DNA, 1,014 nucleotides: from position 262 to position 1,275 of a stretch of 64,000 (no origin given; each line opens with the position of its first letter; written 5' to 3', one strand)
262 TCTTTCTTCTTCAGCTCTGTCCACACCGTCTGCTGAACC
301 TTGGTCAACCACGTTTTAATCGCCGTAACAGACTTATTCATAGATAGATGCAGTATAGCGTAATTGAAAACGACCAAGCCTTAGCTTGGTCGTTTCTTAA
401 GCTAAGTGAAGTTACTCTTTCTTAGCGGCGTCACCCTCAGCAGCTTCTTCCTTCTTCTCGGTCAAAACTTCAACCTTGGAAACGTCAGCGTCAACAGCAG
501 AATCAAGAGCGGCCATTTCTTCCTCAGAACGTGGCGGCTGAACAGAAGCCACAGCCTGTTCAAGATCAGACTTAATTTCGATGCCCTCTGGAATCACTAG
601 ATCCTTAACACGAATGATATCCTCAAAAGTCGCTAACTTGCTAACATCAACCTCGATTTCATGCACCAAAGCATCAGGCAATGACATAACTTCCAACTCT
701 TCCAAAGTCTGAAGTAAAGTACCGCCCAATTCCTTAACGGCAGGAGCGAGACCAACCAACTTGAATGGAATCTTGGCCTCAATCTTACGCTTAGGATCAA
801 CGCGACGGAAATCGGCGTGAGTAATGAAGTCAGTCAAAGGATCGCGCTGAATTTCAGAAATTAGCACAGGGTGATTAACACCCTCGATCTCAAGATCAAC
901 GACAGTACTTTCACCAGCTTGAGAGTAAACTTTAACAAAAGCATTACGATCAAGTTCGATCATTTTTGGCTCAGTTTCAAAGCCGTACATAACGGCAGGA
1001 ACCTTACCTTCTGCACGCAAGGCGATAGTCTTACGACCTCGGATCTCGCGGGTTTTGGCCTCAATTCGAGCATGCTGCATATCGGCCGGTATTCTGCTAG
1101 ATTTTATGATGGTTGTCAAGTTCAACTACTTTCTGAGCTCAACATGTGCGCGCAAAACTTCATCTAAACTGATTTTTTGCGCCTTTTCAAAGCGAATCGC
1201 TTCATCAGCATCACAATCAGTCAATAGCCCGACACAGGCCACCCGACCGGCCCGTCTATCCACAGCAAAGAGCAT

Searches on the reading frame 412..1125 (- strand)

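Call 101: search_protein_families(library=pfam, proteins=[window:412-1125:-], max_evalue=0.001)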
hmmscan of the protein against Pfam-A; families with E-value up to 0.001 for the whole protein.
window:412-1125:- (237 aa): 2 families
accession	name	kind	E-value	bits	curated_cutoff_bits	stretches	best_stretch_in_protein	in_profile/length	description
PF01386.24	Ribosomal_L25p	-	5.8e-22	78.4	23.6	1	21-106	1-82/82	Ribosomal L25p family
PF14693.11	Ribosomal_TL5_C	-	7.4e-20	71.5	27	1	114-199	1-84/84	Ribosomal protein TL5, C-terminal domain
